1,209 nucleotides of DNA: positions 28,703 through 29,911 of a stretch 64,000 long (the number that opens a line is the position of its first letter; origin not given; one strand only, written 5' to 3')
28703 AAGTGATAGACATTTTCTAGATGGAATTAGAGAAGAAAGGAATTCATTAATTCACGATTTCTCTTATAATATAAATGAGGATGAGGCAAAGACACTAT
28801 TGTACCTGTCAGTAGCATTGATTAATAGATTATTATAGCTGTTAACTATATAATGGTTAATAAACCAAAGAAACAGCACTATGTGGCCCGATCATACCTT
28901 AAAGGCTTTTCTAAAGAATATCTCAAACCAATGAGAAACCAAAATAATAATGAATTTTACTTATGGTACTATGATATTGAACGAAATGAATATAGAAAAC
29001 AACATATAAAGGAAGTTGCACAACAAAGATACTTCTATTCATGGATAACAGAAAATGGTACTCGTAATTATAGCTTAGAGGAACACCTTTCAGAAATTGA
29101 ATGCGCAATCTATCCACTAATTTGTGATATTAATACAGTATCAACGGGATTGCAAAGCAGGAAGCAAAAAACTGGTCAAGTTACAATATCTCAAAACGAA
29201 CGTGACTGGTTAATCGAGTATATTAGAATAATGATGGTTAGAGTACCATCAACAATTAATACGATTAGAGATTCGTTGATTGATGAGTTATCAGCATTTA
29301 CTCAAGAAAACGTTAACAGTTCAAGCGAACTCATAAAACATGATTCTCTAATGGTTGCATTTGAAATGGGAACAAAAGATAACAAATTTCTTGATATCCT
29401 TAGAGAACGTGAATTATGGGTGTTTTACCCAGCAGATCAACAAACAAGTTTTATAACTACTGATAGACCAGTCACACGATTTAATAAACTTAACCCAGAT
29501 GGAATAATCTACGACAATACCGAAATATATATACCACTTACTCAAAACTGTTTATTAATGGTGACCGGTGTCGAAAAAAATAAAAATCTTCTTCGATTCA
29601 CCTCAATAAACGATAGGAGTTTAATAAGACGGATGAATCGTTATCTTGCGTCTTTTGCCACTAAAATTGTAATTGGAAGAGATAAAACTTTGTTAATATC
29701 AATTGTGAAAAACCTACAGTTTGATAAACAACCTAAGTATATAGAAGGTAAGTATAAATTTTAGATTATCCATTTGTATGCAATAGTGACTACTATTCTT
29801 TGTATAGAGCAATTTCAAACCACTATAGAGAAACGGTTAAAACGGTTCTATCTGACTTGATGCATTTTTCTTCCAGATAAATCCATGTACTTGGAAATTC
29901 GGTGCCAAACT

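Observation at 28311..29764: AT-rich two-gene island: membrane-anchored HEPN-like protein plus DUF4238 protein, a candidate undescribed defence/abortive-infection module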

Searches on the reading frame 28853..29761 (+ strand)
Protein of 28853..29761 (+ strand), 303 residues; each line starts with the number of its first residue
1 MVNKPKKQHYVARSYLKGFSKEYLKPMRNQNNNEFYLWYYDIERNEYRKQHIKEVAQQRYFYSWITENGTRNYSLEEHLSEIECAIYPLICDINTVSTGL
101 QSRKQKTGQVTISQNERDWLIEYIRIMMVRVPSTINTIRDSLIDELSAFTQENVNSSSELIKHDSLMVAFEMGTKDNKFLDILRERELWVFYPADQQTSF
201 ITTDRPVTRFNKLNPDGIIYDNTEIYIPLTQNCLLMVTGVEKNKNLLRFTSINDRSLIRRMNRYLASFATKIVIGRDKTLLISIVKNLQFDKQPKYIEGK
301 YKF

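Call 3: search_protein_families(library=pfam, proteins=[window:28853-29761:+], max_evalue=1)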
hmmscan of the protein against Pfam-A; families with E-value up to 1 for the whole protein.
window:28853-29761:+ (303 aa): 2 families
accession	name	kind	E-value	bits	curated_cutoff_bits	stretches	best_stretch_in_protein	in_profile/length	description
PF14022.11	DUF4238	-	1.2e-30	107.3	27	1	7-278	1-280/281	Protein of unknown function (DUF4238)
PF10902.13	WYL_2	-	0.066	13.9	26.7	1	26-53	44-71/74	WYL_2, Sm-like SH3 beta-barrel fold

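Call 4: search_protein_families(library=padloc, proteins=[window:28853-29761:+], max_evalue=1)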
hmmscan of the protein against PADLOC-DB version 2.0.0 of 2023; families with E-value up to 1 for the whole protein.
window:28853-29761:+ (303 aa): 2 families
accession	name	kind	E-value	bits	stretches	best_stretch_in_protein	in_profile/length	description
PDLC03000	DUF4238-Pers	-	0.0016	16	1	7-169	6-145/309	-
PDLC04823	PDC-S02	-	0.032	11.9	1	234-297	40-103/175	-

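Call 5: search_protein_families(library=ncbifam, proteins=[window:28853-29761:+], max_evalue=1)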
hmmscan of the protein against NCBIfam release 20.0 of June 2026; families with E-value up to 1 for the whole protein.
window:28853-29761:+ (303 aa): 1 family
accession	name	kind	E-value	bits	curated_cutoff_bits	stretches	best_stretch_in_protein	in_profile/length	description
NF002591.0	PRK02249.1-5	equivalog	0.022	13.9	479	0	98-153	151-212/351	DNA primase regulatory subunit PriL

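Call 6: search_protein_families(library=phrogs, proteins=[window:28853-29761:+], max_evalue=1)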
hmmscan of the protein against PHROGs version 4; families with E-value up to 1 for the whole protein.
window:28853-29761:+ (303 aa): 3 families
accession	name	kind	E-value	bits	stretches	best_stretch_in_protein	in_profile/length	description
phrog_20492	-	unknown function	0.068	13.9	1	256-272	23-39/47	-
phrog_38120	-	unknown function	0.17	13.1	0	217-250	6-38/78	-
phrog_34232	-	unknown function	0.36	11.9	1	119-156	15-52/71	-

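Call 12: find_homologous_proteins(query=window:28853-29761:+)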
Query window:28853-29761:+ (303 aa): 4 proteins with E <= 0.001 among 430 candidates.
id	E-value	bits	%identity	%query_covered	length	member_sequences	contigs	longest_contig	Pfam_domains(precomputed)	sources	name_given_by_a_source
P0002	1.3e-199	679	100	100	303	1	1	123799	PF14022.12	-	-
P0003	1.0e-91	325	49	99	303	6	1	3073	PF14022.12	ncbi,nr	ncbi:MAG: DUF4238 domain-containing protein [Planctomycetia bacterium]|nr:DUF4238 domain-containing 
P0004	6.7e-90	319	50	99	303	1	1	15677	PF14022.12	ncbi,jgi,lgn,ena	-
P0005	3.9e-35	140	32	94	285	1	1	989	PF14022.12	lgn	-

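Call 14: find_encoding_contigs(protein=P0004, flank=8000)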
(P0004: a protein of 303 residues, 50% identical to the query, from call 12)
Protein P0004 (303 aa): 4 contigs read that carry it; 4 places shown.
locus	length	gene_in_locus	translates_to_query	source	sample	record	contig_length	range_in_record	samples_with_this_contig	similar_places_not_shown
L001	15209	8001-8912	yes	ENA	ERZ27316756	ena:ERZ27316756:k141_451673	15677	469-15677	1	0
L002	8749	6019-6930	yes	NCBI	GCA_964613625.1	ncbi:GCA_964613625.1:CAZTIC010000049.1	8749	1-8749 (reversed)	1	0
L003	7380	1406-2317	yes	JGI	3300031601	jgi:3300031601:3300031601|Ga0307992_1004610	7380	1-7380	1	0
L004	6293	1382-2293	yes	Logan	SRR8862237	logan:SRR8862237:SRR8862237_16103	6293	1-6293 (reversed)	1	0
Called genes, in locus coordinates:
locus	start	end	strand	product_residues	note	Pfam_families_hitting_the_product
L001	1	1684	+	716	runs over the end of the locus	?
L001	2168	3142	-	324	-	-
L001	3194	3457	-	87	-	PF13031:DUF3892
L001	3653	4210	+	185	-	-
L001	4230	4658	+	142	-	-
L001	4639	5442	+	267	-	PF06114:Peptidase_M78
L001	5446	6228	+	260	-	PF04471:Mrr_cat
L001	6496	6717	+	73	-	-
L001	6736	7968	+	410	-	PF04326:SLFN_AlbA_2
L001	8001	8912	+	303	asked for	PF14022:DUF4238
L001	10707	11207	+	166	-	-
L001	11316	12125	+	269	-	-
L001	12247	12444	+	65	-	-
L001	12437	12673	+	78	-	PF12728:HTH_17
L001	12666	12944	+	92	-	-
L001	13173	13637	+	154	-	-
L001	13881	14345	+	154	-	-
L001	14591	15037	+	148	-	-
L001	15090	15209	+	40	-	?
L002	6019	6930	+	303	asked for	PF14022:DUF4238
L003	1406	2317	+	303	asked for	PF14022:DUF4238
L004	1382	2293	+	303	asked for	PF14022:DUF4238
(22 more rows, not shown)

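Call 15: find_encoding_contigs(protein=P0003, flank=8000)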
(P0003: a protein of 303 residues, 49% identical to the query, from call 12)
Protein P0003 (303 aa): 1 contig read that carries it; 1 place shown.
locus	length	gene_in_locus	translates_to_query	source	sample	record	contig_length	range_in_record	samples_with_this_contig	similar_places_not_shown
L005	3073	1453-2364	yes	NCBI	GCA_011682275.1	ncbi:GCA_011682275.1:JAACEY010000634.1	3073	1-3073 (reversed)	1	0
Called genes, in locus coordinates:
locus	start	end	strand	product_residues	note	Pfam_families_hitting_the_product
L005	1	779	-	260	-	PF02661:Fic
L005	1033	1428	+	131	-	PF18755:RAMA (weak)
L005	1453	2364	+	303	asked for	PF14022:DUF4238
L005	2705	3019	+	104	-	PF01527:HTH_Tnp_1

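Call 24: find_encoding_contigs(protein=P0005, flank=3000, max_places=3)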
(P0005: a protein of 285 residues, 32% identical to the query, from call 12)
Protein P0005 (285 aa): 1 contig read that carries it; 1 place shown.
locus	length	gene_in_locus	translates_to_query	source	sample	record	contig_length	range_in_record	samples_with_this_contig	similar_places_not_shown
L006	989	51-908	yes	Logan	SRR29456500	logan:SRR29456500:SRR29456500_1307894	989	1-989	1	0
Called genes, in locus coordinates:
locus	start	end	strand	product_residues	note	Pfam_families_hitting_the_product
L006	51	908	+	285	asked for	PF14022:DUF4238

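Call 31: find_related_loci(query=A1, collection=genome_contigs, flank=6000)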
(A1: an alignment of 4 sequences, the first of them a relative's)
Query A1 (303 aa) in genome_contigs; peptide patterns used: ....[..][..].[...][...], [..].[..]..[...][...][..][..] (x = any residue, [..] = any of these).
103 stretches matched a pattern; 5 encode a relative of the query (tblastn E <= 1e-3); 5 distinct loci.
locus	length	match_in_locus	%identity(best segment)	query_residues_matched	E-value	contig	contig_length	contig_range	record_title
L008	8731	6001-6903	50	1-301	1e-97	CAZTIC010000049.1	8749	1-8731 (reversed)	MAG TPA_asm: uncultured Gammaproteobacteria bacterium isolate SRP191223_co1_14 genome assembly, contig: NODE_9952_length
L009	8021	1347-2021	24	2-237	4e-14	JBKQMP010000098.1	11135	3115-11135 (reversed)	MAG: Dissulfurispiraceae bacterium isolate LABRr1A1B1C__bin_2 LABRr1A1B1C_000000154941, whole genome shotgun sequence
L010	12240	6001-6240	35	6-92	4e-8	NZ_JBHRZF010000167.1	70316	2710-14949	Deinococcus antarcticus strain CCTCC AB 2013263 platanus_K_25_97_172, whole genome shotgun sequence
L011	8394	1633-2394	22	1-238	2e-6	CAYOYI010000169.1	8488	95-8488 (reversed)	MAG TPA_asm: uncultured Chitinophagaceae bacterium isolate SRP237561_co1_268 genome assembly, contig: NODE_16773_length_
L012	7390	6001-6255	30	6-100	2e-5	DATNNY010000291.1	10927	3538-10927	MAG TPA_asm: Pyrinomonadaceae bacterium isolate SMAG_U11517 k141_269867, whole genome shotgun sequence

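Call 34: search_solved_structures(query=A1, max_evalue=1)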
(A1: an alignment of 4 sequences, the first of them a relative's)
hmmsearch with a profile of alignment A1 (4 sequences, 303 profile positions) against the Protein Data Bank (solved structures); distinct sequences matched with E-value up to 1: 6.
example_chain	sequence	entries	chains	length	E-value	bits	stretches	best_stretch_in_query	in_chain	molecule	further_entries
2xhe_B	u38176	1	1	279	0.2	14.1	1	86-183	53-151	SYNTAXIN1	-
5nf8_A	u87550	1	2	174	0.74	12.2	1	25-86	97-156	Respiratory supercomplex factor 1, mitochondrial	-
5t7v_S6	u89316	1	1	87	0.74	12.2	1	71-126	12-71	30S ribosomal protein S15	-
5li0_o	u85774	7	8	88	0.76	12.1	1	71-126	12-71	30S ribosomal protein S15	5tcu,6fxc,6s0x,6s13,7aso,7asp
5nd8_o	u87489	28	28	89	0.77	12.1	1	71-126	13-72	30S ribosomal protein S15 | Small ribosomal subunit protein uS15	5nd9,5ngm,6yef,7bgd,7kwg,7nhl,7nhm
3wpo_A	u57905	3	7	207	0.89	11.9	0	64-104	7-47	Trimeric autotransporter adhesin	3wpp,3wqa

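Call 35: find_homologous_proteins(query=A1, max_evalue=0.00001)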
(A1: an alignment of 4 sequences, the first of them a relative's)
Query A1 (4 sequences) (303 aa, profile of the alignment): 12 proteins with E <= 0.00001 among 3498 candidates.
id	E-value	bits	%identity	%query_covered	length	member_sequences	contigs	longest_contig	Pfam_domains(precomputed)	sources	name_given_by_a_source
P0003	7.7e-160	549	49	99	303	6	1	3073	PF14022.12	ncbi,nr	ncbi:MAG: DUF4238 domain-containing protein [Planctomycetia bacterium]|nr:DUF4238 domain-containing 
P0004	3.6e-159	547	50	99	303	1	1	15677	PF14022.12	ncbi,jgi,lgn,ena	-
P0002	2.1e-156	538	100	100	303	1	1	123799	PF14022.12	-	-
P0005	1.2e-125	437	32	94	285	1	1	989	PF14022.12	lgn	-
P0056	3.0e-100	353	33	94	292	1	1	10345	PF14022.12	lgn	-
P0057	6.6e-95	336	33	94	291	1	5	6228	PF14022.12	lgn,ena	-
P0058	1.3e-93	332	32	96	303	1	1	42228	PF14022.12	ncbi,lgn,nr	ncbi:MAG: DUF4238 domain-containing protein [Ignavibacteria bacterium]|nr:DUF4238 domain-containing 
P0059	7.5e-83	296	30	94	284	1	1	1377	PF14022.12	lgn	-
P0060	9.5e-57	211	27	60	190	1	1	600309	PF14022.12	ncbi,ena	-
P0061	1.3e-35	141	26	91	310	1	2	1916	PF14022.12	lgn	-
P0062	4.8e-35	139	23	90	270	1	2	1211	PF14022.12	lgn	-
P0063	1.1e-16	79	27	91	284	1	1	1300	PF14022.12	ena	-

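Call 36: find_encoding_contigs(protein=P0058, flank=5000, max_places=2)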
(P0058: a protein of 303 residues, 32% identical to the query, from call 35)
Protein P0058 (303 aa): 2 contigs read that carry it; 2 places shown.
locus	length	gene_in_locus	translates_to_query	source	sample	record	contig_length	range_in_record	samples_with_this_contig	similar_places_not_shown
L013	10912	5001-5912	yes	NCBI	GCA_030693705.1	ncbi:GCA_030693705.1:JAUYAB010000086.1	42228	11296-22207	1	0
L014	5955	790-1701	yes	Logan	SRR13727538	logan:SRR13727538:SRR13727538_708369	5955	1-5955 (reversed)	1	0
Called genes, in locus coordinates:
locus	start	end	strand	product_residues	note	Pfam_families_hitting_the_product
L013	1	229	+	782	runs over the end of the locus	PF07719:TPR_2 (faint), PF13174:TPR_6 (faint), PF09976:TPR_21 (weak), PF13432:TPR_16 (faint), PF14559:TPR_19 (faint)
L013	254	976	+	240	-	PF00912:Transgly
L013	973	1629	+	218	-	PF04326:SLFN_AlbA_2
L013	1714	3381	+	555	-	PF07885:Ion_trans_2, PF02254:TrkA_N, PF02080:TrkA_C, PF02254:TrkA_N, PF02080:TrkA_C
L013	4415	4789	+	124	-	-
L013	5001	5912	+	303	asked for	PF14022:DUF4238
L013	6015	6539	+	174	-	-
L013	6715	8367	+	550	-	PF18962:Por_Secre_tail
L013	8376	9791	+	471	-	PF18962:Por_Secre_tail (weak)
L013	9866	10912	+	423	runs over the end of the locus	PF18962:Por_Secre_tail (weak)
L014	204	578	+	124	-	-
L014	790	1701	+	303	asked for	PF14022:DUF4238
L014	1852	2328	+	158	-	-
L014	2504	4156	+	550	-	PF18962:Por_Secre_tail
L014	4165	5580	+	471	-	PF18962:Por_Secre_tail (weak)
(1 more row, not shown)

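Call 37: find_encoding_contigs(protein=P0056, flank=5000, max_places=2)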
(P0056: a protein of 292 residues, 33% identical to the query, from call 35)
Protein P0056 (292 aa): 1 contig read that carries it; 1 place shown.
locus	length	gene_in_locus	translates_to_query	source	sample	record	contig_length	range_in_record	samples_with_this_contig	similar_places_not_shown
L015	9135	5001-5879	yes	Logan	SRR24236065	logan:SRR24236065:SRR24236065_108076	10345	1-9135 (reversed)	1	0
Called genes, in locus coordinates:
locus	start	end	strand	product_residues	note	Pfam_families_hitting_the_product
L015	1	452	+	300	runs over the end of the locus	PF00135:COesterase, PF20434:BD-FAE, PF02230:Abhydrolase_2 (faint), PF07859:Abhydrolase_3, PF00326:Peptidase_S9, PF08386:Abhydrolase_4 (weak)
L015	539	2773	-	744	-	PF00141:peroxidase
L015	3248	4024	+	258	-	-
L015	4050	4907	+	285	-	PF21033:RMD1-3 (faint), PF00515:TPR_1 (faint), PF16747:Adhesin_E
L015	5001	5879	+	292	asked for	PF14022:DUF4238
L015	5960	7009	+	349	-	PF17761:DUF1016_N, PF06250:YhcG_C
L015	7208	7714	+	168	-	PF12867:DinB_2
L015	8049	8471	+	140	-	PF00903:Glyoxalase, PF13669:Glyoxalase_4 (weak)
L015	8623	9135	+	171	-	?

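Call 38: find_encoding_contigs(protein=P0057, flank=5000, max_places=3)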
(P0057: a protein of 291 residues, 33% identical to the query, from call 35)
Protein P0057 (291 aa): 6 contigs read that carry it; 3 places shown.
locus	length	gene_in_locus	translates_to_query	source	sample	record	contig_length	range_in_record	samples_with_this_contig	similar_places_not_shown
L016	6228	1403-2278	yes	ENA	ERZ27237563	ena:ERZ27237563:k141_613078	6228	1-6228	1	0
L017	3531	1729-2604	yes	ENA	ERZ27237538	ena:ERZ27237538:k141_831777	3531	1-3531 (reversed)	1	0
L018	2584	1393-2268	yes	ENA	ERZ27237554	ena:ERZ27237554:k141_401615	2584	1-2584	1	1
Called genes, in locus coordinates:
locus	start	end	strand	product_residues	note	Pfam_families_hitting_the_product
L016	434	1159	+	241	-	PF00520:Ion_trans, PF07885:Ion_trans_2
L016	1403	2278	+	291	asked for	PF14022:DUF4238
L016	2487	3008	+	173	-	-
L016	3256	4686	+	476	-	PF00365:PFK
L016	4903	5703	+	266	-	PF02517:Rce1-like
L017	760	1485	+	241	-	PF00520:Ion_trans, PF07885:Ion_trans_2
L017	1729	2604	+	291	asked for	PF14022:DUF4238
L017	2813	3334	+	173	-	-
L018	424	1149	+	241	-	PF00520:Ion_trans, PF07885:Ion_trans_2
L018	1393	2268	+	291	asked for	PF14022:DUF4238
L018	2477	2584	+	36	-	?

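Call 46: search_protein_families(library=pfam, proteins=[L013:4415-4786:+, L013:6015-6536:+, L016:2487-3005:+, L015:3248-4021:+, L005:1033-1425:+, L001:6736-7965:+], max_evalue=0.01)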
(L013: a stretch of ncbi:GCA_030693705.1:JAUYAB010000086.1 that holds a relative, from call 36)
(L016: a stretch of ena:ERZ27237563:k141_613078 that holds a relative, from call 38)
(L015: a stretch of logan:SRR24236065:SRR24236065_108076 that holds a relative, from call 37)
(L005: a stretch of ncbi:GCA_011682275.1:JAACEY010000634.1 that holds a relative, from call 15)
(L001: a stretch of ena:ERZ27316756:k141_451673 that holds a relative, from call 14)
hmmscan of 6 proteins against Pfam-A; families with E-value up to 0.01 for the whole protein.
L013:4415-4786:+ (124 aa): 0 families

L013:6015-6536:+ (174 aa): 1 family
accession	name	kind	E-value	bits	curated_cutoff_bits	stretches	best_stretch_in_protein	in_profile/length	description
PF01602.26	Adaptin_N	-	0.0086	15.1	37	0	113-147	126-164/524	Adaptin N terminal region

L016:2487-3005:+ (173 aa): 3 families
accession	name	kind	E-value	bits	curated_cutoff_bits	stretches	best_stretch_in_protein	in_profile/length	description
PF17283.8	Zn_ribbon_SprT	-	0.0024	18.3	28.1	1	108-145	4-33/38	SprT-like zinc ribbon domain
PF25164.1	CoiA_N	-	0.0033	17.4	26.3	1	134-151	15-32/50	Competence protein CoiA, N-terminal domain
PF17026.10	zf-RRPl_C4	-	0.0054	17.3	28.9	1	92-146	36-90/108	Putative ribonucleoprotein zinc-finger pf C4 type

L015:3248-4021:+ (258 aa): 0 families

L005:1033-1425:+ (131 aa): 5 families
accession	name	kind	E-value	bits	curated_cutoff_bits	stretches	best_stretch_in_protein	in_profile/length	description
PF24434.1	DUF7557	-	1e-05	25.3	25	1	1-33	1-32/45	Family of unknown function (DUF7557)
PF18755.6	RAMA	-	1.7e-05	25.2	35.2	1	63-129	33-98/107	Restriction Enzyme Adenine Methylase Associated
PF02697.20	VAPB_antitox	-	2.3e-05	25.5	27.9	1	2-42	1-36/69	Putative antitoxin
PF14267.11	DUF4357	-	0.0015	18.9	38.4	1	90-114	24-48/54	Domain of unknown function (DUF4357)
PF17206.9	SeqA_N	-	0.0026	17.5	23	1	1-36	1-36/36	SeqA protein N-terminal domain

L001:6736-7965:+ (410 aa): 1 family
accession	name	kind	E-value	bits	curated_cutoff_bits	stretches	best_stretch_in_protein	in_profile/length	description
PF04326.19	SLFN_AlbA_2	-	1.6e-12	48.5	25.3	1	24-146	1-116/118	Schlafen, AlbA_2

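Call 49: predict_structure(alignment_id=A3)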
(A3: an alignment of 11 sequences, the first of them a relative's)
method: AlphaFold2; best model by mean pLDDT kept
length: 303 residues; sequences in the alignment: 11
mean_pLDDT: 84.1   pTM: 0.84
mean pLDDT of the five models: 84.1, 82.5, 81.7, 81.5, 64.7
residues with pLDDT >= 90: 129; 70-90: 133; 50-70: 36; < 50: 5
segments of 3 or more residues with pLDDT < 50: 1-4
pLDDT, mean of each block of 10 residues (from residue 1): 54 88 77 86 92 76 85 87 89 94 94 93 90 85 75 58 86 71 90 91 90 68 89 92 91 93 93 92 92 69 54
secondary structure, 60 per line:
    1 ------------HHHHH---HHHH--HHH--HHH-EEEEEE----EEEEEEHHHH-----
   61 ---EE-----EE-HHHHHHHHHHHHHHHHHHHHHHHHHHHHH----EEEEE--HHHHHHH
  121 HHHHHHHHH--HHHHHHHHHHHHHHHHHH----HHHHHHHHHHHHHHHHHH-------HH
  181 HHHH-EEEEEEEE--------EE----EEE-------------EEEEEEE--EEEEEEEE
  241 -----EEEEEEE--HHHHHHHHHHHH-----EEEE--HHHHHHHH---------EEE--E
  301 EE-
elements in order: H13-17 H21-24 E36-41 E46-51 H52-55 H74-102 E107-111 H114-129 H132-149 H154-171 H179-184 E186-193 E208-210 E224-230 E233-240 E246-252 H255-266 E272-275 H278-285 E295-297 E300-302

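Call 57: fold_search(model_id=the predicted structure, library=pdb)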
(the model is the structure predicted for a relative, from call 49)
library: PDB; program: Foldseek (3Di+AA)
matches with E <= 10: 292; with E <= 0.001: 0
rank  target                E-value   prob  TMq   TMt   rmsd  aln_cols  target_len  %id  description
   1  2k5b_MODEL_1_A        7.1e-02  0.05  0.10  0.14  17.5       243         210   10  Human CDC37-HSP90 docking model based on NMR (released 2008-12-09)
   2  4xcl                  1.3e-01  0.05  0.10  0.13  17.6       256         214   10  N-terminal domain of Hsp90 from Dictyostelium discoideum in complex with AGS (released 2015-12-09)
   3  1y4u_A                1.5e-01  0.05  0.11  0.08  19.1       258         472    7  Conformation rearrangement of heat shock protein 90 upon ADP binding (released 2005-04-19)
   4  2yef                  2.2e-01  0.03  0.10  0.13  17.4       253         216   12  HSP90 inhibitors and drugs from fragment and virtual screening (released 2011-06-15)
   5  6ei5                  2.7e-01  0.03  0.10  0.13  16.6       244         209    7  Estimation of relative drug-target residence times by random acceleration molecular dynamics simulation (released 2018-05-30)
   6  1yes                  2.7e-01  0.03  0.10  0.13  17.5       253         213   11  HUMAN HSP90 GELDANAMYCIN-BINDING DOMAIN, "OPEN" CONFORMATION (released 1998-04-22)
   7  2iop_A                2.8e-01  0.04  0.09  0.05  18.9       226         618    9  Crystal Structure of Full-length HtpG, the Escherichia coli Hsp90, Bound to ADP (released 2006-11-21)
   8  2yee                  2.8e-01  0.03  0.10  0.13  19.2       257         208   12  HSP90 inhibitors and drugs from fragment and virtual screening (released 2011-06-15)
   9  1y4s_A                3.0e-01  0.04  0.11  0.08  20.2       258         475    6  Conformation rearrangement of heat shock protein 90 upon ADP binding (released 2005-04-19)
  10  3ekr_B                3.0e-01  0.03  0.10  0.13  17.5       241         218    9  Dihydroxylphenyl amides as inhibitors of the Hsp90 molecular chaperone (released 2008-11-25)
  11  7ulk_B                3.0e-01  0.03  0.10  0.08  17.0       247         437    7  Human TRAP1 NM in complex with 42C (released 2023-04-12)
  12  2iop_D                3.0e-01  0.03  0.09  0.05  19.2       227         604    9  Crystal Structure of Full-length HtpG, the Escherichia coli Hsp90, Bound to ADP (released 2006-11-21)
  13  6n8w_A                3.0e-01  0.03  0.10  0.13  17.4       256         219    9  Structure of Unliganded Hsp90-Beta N-Terminal Domain (released 2019-07-03)
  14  3eko_B                3.5e-01  0.03  0.10  0.13  17.5       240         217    9  Dihydroxylphenyl amides as inhibitors of the Hsp90 molecular chaperone (released 2008-11-25)
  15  3eko_A                3.8e-01  0.03  0.10  0.13  17.4       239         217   10  Dihydroxylphenyl amides as inhibitors of the Hsp90 molecular chaperone (released 2008-11-25)
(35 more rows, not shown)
